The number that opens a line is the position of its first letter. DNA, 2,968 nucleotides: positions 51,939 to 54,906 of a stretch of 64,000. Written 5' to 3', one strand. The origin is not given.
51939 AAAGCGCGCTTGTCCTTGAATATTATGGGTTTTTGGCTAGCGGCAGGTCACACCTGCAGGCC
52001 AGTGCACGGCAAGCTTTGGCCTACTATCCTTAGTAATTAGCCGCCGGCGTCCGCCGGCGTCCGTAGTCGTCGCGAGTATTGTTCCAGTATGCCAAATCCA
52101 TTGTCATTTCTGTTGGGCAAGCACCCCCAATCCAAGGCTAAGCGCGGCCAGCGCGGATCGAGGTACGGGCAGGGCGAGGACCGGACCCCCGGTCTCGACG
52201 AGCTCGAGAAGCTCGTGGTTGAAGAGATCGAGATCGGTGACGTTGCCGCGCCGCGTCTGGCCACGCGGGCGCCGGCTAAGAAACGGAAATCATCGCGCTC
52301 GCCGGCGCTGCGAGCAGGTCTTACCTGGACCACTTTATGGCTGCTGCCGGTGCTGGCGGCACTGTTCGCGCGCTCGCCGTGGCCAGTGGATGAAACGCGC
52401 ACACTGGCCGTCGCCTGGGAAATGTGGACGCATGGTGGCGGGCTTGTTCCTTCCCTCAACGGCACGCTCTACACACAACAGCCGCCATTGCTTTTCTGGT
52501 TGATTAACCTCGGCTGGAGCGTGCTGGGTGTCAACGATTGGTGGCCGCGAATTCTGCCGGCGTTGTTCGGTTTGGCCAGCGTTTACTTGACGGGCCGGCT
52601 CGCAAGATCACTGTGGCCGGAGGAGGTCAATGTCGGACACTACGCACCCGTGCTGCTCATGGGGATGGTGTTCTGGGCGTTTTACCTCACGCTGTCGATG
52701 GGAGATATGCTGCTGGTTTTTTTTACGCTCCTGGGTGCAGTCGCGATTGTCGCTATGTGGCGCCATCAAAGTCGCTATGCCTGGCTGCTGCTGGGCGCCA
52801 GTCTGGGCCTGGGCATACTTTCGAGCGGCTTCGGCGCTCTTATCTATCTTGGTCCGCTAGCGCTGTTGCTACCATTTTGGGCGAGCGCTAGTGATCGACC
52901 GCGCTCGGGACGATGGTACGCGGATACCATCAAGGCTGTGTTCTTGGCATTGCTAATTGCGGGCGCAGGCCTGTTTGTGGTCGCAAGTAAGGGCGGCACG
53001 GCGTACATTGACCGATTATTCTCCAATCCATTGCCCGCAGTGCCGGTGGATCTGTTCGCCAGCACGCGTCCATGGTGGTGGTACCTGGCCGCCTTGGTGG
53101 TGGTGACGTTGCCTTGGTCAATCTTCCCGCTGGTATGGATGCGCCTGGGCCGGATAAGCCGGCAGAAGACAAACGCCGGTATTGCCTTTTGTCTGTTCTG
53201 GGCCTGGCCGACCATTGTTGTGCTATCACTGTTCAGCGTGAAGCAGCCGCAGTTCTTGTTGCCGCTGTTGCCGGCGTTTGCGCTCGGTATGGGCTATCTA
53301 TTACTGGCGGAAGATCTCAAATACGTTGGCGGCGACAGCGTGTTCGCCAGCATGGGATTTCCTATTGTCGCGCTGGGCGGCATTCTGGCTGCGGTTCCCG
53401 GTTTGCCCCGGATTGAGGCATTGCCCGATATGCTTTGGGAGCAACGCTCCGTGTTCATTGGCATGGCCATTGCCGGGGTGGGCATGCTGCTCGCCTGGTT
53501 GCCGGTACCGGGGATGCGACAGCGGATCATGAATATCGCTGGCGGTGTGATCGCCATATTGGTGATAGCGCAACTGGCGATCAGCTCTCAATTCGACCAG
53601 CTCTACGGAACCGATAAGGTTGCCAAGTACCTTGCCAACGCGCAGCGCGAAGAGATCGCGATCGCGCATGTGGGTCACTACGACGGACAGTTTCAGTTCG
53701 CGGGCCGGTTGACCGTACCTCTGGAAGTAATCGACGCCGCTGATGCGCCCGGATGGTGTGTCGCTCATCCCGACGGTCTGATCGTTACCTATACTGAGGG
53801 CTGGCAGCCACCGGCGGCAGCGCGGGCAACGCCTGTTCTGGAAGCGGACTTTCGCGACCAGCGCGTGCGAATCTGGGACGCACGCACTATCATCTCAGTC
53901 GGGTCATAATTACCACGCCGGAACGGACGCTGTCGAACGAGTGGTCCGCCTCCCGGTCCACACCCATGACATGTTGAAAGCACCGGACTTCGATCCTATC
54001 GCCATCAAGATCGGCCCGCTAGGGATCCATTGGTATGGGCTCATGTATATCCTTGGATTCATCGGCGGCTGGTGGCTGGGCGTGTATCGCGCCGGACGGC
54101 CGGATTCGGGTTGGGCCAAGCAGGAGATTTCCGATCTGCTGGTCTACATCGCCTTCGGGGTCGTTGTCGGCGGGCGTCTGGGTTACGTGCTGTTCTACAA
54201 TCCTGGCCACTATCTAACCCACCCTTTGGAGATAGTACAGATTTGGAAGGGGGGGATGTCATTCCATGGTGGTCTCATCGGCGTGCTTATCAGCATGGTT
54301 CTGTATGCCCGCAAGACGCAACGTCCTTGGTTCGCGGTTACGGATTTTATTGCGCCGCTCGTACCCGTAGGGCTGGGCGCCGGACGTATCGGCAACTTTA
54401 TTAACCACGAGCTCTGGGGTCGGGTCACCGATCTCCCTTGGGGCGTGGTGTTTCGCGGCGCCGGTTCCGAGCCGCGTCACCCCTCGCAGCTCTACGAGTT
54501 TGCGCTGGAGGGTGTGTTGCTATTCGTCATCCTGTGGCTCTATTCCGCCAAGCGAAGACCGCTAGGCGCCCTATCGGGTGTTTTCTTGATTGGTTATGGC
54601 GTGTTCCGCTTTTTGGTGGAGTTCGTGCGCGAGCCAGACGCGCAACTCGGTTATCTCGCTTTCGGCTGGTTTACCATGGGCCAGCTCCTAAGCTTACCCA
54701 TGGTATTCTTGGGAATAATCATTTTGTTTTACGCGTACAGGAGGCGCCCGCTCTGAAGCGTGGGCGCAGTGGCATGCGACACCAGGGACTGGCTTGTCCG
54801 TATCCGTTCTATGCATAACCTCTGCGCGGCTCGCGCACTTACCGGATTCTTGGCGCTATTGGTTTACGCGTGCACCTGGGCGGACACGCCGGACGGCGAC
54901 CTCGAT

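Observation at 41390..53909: Non-canonical aminoarabinose (arn/pmr-type) lipid A modification locus with four GT-C transferases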

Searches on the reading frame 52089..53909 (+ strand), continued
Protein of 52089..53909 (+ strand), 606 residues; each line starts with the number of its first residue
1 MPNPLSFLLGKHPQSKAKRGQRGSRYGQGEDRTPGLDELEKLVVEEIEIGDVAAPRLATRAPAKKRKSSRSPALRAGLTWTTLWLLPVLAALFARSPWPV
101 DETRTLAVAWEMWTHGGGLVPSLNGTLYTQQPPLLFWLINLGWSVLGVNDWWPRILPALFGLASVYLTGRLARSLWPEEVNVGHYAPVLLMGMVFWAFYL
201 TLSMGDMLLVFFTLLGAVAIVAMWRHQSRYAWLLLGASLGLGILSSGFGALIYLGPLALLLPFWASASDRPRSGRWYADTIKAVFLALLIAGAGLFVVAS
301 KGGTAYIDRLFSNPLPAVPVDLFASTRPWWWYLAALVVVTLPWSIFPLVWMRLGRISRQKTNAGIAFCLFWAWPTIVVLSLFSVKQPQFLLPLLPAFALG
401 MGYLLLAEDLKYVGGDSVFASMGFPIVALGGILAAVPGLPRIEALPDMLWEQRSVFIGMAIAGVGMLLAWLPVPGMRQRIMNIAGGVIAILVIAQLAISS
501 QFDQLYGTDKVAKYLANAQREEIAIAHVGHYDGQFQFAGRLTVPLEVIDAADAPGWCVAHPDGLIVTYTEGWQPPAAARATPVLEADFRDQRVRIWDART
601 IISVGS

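Call 65: search_protein_families(library=pfam, proteins=[L137:6541-7344:+, L137:7341-8087:+, L137:8084-9874:+, L130:5158-6189:-, L130:4812-5204:-, L130:3080-4822:+], max_evalue=0.01)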
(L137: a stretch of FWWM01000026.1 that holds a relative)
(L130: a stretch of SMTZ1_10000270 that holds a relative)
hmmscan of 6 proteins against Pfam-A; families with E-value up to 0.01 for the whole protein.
L137:6541-7344:+ (267 aa): 2 families
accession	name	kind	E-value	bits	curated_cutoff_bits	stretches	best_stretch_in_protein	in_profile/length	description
PF00535.33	Glycos_transf_2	-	1.2e-25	90.8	23.3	1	12-175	1-164/168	Glycosyl transferase family 2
PF13641.12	Glyco_tranf_2_3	-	3.5e-05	24.4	27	1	11-102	3-97/230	Glycosyltransferase like family 2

L137:7341-8087:+ (248 aa): 1 family
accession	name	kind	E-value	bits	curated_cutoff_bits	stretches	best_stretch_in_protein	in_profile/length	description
PF09335.16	VTT_dom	-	4.6e-14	53.4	33.9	1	97-209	1-122/123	VTT domain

L137:8084-9874:+ (596 aa): 2 families
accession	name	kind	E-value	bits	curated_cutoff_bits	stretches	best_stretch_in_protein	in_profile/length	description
PF13231.12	PMT_2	-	3.6e-14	53.7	26.1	1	59-184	1-123/160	Dolichyl-phosphate-mannose-protein mannosyltransferase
PF02366.24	PMT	-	6.2e-09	36.2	22.7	1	31-206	30-210/245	Dolichyl-phosphate-mannose-protein mannosyltransferase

L130:5158-6189:- (343 aa): 4 families
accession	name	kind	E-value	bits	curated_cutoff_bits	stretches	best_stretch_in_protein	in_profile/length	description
PF00535.33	Glycos_transf_2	-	8.3e-33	114.1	23.3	1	29-190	1-166/168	Glycosyl transferase family 2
PF13641.12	Glyco_tranf_2_3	-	4.2e-08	33.9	27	1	28-193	3-176/230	Glycosyltransferase like family 2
PF13506.12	Glyco_transf_21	-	6.1e-05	23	21.7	1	98-170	20-92/174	Glycosyl transferase family 21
PF13704.12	Glyco_tranf_2_4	-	0.0084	17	27.5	0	50-118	12-81/98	Glycosyl transferase family 2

L130:4812-5204:- (130 aa): 0 families

L130:3080-4822:+ (580 aa): 2 families
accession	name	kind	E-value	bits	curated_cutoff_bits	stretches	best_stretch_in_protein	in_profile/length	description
PF13231.12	PMT_2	-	1.2e-19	71.5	26.1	1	65-228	1-157/160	Dolichyl-phosphate-mannose-protein mannosyltransferase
PF02366.24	PMT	-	5.6e-15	56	22.7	1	36-243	29-245/245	Dolichyl-phosphate-mannose-protein mannosyltransferase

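Call 75: find_encoding_contigs(protein=P0127, flank=10000, max_places=2)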
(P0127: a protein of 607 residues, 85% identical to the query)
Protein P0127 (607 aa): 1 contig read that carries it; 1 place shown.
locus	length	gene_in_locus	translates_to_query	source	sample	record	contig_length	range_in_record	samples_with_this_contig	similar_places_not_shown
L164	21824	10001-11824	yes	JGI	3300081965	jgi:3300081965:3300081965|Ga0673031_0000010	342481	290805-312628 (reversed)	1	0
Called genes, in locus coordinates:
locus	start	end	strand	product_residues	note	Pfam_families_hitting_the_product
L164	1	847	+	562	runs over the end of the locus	PF02366:PMT, PF13231:PMT_2, PF18583:Arnt_C (weak)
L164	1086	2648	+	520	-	PF13231:PMT_2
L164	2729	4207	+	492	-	PF13231:PMT_2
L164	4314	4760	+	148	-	PF00892:EamA (weak)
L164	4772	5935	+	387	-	PF01041:DegT_DnrJ_EryC1, PF01212:Beta_elim_lyase (weak)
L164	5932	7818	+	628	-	PF00535:Glycos_transf_2, PF13641:Glyco_tranf_2_3, PF00551:Formyl_trans_N, PF02911:Formyl_trans_C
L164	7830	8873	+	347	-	PF01073:3Beta_HSD (weak), PF01370:Epimerase, PF16363:GDP_Man_Dehyd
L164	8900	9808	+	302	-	PF01522:Polysacc_deac_1 (weak)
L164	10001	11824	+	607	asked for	PF13231:PMT_2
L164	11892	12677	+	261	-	PF01790:LGT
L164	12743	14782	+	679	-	PF14718:SLT_L, PF01464:SLT, PF27553:SLT_superhelical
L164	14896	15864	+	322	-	PF01073:3Beta_HSD, PF01370:Epimerase, PF05368:NmrA, PF07993:NAD_binding_4 (faint), PF13460:NAD_binding_10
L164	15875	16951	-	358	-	PF10023:Aminopep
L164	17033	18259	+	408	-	PF01743:PolyA_pol, PF12627:PolyA_pol_RNAbd, PF01966:HD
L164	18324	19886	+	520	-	PF00501:AMP-binding, PF13193:AMP-binding_C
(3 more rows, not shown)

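Call 76: find_encoding_contigs(protein=P0128, flank=10000, max_places=2)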
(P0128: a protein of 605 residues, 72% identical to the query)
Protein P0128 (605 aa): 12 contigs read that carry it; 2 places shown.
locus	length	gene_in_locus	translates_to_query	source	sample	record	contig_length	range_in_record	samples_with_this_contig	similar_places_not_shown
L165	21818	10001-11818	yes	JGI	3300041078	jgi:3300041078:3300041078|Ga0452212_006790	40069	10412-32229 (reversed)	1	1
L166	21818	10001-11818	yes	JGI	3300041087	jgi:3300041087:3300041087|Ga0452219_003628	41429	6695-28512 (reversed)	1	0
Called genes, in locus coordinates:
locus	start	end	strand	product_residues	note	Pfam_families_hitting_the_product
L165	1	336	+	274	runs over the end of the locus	PF03372:Exo_endo_phos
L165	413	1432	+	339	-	PF01547:SBP_bac_1, PF13531:SBP_bac_11, PF13416:SBP_bac_8, PF13343:SBP_bac_6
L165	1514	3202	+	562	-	PF00528:BPD_transp_1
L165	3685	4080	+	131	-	PF01597:GCV_H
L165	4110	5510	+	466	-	PF02347:GDC-P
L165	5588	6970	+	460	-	PF02347:GDC-P, PF00266:Aminotran_5, PF21478:GcvP2_C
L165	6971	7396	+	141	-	PF01219:DAGK_prokar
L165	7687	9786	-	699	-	PF03190:Thioredox_DsbH, PF13899:Thioredoxin_7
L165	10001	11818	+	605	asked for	PF13231:PMT_2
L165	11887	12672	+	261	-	PF01790:LGT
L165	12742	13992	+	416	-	-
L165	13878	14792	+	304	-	PF14718:SLT_L, PF01464:SLT, PF27553:SLT_superhelical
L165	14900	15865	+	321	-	PF01073:3Beta_HSD, PF01370:Epimerase, PF05368:NmrA, PF07993:NAD_binding_4 (faint), PF13460:NAD_binding_10, PF01073:3Beta_HSD (weak)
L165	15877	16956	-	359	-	PF10023:Aminopep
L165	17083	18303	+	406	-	PF01743:PolyA_pol, PF12627:PolyA_pol_RNAbd, PF01966:HD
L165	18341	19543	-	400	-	PF02636:Methyltransf_28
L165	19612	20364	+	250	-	PF23441:SDR, PF00106:adh_short, PF13561:adh_short_C2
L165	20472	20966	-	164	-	PF01288:HPPK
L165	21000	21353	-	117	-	PF02152:FolB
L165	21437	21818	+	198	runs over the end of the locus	PF02660:G3P_acyltransf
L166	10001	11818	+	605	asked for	PF13231:PMT_2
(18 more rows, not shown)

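Call 77: find_encoding_contigs(protein=P0143, flank=10000, max_places=2)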
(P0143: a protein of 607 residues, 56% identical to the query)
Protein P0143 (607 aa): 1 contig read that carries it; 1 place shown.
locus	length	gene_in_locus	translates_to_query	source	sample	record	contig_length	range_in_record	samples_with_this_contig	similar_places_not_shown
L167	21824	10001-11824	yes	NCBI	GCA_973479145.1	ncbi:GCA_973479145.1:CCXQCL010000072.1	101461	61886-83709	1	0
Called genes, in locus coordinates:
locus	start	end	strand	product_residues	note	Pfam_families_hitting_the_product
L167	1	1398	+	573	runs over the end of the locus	PF00528:BPD_transp_1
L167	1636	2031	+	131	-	PF01597:GCV_H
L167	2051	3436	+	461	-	PF02347:GDC-P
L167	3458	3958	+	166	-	PF00578:AhpC-TSA, PF08534:Redoxin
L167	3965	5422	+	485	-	PF02347:GDC-P, PF00266:Aminotran_5 (weak), PF21478:GcvP2_C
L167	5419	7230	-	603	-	PF00916:Sulfate_transp, PF01740:STAS, PF13466:STAS_2 (faint)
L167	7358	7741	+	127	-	PF01219:DAGK_prokar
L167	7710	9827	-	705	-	PF03190:Thioredox_DsbH, PF13899:Thioredoxin_7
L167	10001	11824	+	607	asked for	PF02366:PMT (weak), PF13231:PMT_2 (weak)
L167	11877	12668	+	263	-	PF01790:LGT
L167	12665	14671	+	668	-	PF14718:SLT_L, PF01464:SLT, PF27553:SLT_superhelical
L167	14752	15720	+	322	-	PF01073:3Beta_HSD, PF01370:Epimerase, PF03435:Sacchrp_dh_NADP (weak), PF05368:NmrA, PF07993:NAD_binding_4 (faint), PF13460:NAD_binding_10, PF16363:GDP_Man_Dehyd (weak)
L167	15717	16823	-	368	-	PF10023:Aminopep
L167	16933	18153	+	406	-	PF01743:PolyA_pol, PF12627:PolyA_pol_RNAbd, PF01966:HD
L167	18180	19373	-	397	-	PF02636:Methyltransf_28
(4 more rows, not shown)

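Call 83: find_encoding_contigs(protein=P0219, flank=6000, max_places=3)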
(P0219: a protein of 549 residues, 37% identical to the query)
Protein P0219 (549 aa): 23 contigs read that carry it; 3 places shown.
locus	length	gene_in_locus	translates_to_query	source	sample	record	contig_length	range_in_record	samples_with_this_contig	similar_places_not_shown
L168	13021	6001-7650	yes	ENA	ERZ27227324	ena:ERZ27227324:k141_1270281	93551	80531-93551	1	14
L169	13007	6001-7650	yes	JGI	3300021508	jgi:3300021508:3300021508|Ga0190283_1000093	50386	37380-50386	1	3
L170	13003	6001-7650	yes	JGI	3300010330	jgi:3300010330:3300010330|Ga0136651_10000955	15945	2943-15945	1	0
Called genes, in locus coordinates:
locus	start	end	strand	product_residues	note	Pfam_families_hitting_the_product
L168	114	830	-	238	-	-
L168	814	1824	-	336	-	-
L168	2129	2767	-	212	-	PF01464:SLT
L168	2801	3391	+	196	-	PF07007:LprI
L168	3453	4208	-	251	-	PF06629:MipA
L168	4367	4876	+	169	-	-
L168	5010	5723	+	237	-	PF00535:Glycos_transf_2, PF10111:Glyco_tranf_2_2 (weak)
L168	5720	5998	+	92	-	PF07578:LAB_N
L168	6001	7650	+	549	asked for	PF13231:PMT_2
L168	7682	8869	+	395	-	PF02743:dCache_1, PF21623:HK_sensor_dom_bact, PF00672:HAMP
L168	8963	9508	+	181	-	PF26309:DUF8082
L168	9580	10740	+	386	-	PF01545:Cation_efflux, PF16916:ZT_dimer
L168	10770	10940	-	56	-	-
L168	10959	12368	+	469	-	PF03951:Gln-synt_N, PF00120:Gln-synt_C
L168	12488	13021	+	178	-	?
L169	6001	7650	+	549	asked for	PF13231:PMT_2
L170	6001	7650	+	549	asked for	PF13231:PMT_2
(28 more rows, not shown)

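Call 84: find_encoding_contigs(protein=P0232, flank=6000, max_places=2)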
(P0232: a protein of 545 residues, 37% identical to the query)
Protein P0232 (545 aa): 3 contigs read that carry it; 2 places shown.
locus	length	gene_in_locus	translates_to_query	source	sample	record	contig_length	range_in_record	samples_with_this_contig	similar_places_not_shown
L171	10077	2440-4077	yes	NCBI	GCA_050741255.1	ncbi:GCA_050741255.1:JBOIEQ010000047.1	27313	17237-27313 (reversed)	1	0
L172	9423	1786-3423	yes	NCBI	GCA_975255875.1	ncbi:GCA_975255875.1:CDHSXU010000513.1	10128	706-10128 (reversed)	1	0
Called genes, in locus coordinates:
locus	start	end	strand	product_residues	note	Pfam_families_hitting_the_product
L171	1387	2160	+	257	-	PF00535:Glycos_transf_2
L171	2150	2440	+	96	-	PF07578:LAB_N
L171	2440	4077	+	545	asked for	PF13231:PMT_2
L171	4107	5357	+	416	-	PF00890:FAD_binding_2 (weak), PF01134:GIDA (faint), PF01266:DAO, PF03486:HI0933_like (faint), PF07992:Pyr_redox_2 (faint), PF13450:NAD_binding_8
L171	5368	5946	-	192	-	PF04519:Bactofilin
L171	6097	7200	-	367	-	PF07992:Pyr_redox_2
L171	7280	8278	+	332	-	PF00316:FBPase, PF18913:FBPase_C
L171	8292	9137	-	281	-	PF25390:WD40_RLD, PF13540:RCC1_2 (weak)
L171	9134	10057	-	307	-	PF02608:Bmp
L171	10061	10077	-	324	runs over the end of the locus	PF03401:TctC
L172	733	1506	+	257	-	PF00535:Glycos_transf_2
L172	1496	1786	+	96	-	PF07578:LAB_N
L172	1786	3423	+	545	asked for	PF13231:PMT_2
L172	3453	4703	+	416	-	PF00890:FAD_binding_2 (weak), PF01134:GIDA (faint), PF01266:DAO, PF03486:HI0933_like (faint), PF07992:Pyr_redox_2 (faint), PF13450:NAD_binding_8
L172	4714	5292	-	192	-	PF04519:Bactofilin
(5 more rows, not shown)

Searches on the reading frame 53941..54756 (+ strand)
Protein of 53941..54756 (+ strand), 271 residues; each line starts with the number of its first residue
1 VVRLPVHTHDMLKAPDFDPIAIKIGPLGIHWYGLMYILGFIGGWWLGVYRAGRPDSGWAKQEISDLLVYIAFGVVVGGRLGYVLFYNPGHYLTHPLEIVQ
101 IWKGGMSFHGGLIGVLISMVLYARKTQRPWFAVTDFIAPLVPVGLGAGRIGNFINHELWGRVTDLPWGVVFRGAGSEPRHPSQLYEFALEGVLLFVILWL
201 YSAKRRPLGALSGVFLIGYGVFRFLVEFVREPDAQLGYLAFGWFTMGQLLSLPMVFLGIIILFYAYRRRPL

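Call 7: search_protein_families(library=pfam, proteins=[window:53941-54756:+])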
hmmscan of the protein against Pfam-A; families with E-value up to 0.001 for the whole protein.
window:53941-54756:+ (271 aa): 1 family
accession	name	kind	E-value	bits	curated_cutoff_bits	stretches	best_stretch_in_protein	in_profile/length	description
PF01790.23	LGT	-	2.3e-85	286.2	24.9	1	19-264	1-240/240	Prolipoprotein diacylglyceryl transferase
